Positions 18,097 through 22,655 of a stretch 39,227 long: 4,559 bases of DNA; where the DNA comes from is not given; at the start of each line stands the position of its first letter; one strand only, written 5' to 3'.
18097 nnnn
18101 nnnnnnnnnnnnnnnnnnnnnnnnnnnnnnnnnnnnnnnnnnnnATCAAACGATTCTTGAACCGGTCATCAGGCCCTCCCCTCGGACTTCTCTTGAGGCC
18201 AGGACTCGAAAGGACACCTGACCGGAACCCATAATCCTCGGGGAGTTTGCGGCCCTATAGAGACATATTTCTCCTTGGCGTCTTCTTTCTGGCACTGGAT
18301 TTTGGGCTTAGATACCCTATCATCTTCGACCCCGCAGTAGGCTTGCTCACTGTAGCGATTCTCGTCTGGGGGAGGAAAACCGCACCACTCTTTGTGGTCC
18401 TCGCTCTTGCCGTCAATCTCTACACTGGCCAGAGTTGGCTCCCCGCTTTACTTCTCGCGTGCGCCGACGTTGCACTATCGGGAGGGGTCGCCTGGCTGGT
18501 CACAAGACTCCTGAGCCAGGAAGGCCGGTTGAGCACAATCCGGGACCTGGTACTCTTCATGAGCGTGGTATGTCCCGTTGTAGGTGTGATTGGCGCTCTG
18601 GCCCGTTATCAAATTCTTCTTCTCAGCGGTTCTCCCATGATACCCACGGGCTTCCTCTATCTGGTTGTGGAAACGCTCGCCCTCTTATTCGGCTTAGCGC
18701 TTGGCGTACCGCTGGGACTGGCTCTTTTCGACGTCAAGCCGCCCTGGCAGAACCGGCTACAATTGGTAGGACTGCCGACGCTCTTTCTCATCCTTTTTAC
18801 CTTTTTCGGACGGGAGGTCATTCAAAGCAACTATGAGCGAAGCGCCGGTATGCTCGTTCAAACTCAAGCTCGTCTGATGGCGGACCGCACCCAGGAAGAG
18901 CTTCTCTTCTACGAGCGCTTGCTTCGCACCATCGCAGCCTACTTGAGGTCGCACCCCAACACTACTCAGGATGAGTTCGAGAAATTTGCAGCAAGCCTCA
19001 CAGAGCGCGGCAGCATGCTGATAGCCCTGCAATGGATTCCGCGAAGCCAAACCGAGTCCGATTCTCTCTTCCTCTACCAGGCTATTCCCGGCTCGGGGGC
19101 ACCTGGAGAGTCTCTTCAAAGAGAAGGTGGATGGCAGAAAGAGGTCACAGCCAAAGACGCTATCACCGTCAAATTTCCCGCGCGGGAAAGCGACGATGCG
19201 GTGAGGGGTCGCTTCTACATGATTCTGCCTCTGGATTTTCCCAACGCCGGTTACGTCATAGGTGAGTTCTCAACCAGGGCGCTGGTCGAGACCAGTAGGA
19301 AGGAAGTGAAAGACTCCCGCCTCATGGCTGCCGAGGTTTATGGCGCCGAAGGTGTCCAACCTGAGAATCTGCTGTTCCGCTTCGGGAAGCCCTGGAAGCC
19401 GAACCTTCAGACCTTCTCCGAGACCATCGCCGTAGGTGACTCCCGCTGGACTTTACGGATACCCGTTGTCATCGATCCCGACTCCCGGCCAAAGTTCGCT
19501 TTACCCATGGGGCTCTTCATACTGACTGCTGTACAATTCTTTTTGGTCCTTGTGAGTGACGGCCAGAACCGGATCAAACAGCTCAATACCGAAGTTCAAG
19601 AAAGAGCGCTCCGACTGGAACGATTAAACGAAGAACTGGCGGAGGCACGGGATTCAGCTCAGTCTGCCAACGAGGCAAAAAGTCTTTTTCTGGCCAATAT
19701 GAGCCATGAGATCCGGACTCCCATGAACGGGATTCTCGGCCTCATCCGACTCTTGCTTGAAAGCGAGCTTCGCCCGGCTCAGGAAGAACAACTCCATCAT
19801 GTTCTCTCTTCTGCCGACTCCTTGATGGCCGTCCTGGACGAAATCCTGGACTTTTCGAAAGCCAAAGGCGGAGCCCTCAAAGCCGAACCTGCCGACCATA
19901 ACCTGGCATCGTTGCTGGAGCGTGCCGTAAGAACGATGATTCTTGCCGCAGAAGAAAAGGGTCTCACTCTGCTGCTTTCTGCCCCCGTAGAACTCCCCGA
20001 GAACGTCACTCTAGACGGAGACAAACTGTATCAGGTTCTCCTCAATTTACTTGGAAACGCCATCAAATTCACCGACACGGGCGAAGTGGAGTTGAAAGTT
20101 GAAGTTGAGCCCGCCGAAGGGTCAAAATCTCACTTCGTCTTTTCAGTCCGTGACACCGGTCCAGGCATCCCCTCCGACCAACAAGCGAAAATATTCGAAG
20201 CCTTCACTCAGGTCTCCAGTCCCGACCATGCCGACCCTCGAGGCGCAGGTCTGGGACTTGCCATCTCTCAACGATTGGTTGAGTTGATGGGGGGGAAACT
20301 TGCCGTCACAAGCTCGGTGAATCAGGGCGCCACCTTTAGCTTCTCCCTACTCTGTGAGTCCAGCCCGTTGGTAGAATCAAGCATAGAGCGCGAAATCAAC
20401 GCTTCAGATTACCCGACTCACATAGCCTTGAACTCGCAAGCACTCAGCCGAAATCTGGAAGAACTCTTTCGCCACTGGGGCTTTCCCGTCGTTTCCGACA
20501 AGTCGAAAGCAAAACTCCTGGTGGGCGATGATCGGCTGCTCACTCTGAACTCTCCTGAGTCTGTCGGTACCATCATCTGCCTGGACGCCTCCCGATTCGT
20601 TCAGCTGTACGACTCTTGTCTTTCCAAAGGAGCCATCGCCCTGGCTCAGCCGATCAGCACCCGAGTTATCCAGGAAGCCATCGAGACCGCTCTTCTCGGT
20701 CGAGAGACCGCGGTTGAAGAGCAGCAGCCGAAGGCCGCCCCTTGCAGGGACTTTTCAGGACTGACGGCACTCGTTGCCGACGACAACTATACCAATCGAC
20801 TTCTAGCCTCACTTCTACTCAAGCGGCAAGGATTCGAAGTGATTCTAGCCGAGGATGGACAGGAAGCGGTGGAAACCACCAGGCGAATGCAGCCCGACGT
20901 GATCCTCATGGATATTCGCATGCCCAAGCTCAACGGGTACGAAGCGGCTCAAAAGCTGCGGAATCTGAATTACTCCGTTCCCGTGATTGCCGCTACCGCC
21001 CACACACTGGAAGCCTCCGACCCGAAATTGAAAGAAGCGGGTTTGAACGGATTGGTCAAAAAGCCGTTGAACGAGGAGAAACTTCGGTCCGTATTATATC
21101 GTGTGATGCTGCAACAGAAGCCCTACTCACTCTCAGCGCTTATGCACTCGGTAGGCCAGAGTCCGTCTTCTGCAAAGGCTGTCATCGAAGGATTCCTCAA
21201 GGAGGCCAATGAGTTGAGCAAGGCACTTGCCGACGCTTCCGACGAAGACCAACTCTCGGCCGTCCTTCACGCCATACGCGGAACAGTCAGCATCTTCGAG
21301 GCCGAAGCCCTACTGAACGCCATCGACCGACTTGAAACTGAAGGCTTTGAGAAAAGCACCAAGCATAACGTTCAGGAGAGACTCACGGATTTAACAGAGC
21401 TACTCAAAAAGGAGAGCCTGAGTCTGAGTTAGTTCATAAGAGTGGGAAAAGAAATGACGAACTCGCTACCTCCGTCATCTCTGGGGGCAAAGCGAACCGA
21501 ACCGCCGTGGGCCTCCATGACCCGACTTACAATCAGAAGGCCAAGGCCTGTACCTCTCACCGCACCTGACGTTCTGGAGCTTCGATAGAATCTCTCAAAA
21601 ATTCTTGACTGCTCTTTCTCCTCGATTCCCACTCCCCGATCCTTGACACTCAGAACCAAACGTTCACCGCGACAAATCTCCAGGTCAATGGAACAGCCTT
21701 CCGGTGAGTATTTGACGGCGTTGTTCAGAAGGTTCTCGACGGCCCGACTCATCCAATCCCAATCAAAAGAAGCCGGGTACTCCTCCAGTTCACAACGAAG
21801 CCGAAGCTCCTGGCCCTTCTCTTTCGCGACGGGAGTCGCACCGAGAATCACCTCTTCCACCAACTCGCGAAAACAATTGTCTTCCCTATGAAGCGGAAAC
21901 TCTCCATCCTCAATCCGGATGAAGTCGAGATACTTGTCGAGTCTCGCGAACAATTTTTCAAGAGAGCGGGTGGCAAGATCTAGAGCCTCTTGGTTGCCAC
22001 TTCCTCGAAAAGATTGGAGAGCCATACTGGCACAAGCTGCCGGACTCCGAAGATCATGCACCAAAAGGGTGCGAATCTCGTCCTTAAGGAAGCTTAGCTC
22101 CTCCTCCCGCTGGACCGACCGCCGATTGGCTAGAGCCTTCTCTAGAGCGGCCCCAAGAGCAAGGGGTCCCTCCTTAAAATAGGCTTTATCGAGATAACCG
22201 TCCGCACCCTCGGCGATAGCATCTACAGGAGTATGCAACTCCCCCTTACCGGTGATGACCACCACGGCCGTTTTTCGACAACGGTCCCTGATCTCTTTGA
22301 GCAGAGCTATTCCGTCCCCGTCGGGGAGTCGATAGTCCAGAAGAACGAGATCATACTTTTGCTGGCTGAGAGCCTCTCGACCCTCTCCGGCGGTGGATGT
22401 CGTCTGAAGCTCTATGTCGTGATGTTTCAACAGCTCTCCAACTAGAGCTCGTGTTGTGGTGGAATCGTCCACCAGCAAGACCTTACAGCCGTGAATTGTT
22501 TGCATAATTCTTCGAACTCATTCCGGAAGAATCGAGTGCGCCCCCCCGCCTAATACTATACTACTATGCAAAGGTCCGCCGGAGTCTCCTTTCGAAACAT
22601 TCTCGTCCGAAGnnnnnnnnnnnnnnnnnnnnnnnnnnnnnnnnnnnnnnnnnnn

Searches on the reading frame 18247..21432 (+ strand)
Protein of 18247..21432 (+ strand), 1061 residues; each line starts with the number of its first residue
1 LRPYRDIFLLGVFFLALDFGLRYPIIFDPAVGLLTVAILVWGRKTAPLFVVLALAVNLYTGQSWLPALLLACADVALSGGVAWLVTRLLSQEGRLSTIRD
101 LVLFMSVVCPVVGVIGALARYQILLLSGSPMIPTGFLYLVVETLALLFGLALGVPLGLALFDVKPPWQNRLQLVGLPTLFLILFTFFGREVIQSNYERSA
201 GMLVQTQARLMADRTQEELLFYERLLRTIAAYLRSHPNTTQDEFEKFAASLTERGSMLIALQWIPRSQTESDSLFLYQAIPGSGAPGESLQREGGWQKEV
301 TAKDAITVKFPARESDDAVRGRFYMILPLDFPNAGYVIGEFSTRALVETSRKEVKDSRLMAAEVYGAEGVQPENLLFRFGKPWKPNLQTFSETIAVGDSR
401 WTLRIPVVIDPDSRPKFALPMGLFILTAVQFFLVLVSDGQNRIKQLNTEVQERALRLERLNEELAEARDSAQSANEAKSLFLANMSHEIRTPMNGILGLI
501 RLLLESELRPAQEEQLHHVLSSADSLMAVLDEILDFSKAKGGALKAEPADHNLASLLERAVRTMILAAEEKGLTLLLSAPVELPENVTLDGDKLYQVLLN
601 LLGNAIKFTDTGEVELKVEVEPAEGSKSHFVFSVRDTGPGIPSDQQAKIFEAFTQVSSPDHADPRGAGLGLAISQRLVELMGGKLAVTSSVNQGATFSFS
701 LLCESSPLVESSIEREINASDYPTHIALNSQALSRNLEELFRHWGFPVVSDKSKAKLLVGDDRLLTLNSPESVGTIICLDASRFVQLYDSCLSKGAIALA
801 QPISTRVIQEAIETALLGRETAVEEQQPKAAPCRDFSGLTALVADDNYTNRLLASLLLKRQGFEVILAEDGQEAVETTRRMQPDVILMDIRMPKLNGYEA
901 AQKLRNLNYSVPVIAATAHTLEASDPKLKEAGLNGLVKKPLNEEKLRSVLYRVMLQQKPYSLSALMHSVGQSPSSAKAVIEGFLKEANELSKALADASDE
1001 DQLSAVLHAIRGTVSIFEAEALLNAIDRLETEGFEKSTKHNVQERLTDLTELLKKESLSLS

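Call 20: search_protein_families(library=pfam, proteins=[window:18247-21432:+], max_evalue=0.01)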
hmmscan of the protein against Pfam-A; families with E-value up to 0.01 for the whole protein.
window:18247-21432:+ (1061 aa): 5 families
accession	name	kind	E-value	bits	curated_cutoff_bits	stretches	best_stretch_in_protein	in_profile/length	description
PF02518.31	HATPase_c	-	7.3e-28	97.7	26.4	1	590-701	2-107/111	Histidine kinase-, DNA gyrase B-, and HSP90-like ATPase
PF00072.30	Response_reg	-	2.2e-25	89.4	30.2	1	842-949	2-109/111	Response regulator receiver domain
PF00512.31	HisKA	-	1.1e-16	61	26.9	1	477-541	1-65/66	His Kinase A (phospho-acceptor) domain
PF05231.19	MASE1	-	0.001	18.7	29.8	1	25-184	30-197/299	MASE1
PF13581.12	HATPase_c_2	-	0.0011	19.4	27.4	1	601-679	39-110/127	Histidine kinase-like ATPase domain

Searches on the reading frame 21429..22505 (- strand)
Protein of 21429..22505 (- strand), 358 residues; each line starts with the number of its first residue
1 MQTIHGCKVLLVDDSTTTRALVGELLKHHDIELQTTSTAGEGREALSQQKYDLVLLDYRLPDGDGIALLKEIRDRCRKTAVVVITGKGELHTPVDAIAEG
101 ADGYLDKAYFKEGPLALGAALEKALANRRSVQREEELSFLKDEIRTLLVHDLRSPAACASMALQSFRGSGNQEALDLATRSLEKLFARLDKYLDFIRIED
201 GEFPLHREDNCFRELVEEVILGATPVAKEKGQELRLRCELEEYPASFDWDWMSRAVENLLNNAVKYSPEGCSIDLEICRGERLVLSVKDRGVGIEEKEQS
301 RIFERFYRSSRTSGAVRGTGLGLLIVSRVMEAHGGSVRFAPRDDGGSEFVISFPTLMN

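Call 20: search_protein_families(library=pfam, proteins=[window:21429-22505:-], max_evalue=0.01)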
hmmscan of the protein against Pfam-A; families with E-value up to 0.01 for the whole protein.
window:21429-22505:- (358 aa): 3 families
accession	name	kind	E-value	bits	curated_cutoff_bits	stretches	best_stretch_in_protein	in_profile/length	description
PF02518.31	HATPase_c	-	1.9e-25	89.9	26.4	1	250-355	4-109/111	Histidine kinase-, DNA gyrase B-, and HSP90-like ATPase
PF00072.30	Response_reg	-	1.6e-22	80.2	30.2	1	9-108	1-100/111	Response regulator receiver domain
PF00512.31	HisKA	-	0.0061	17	26.9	0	148-201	9-66/66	His Kinase A (phospho-acceptor) domain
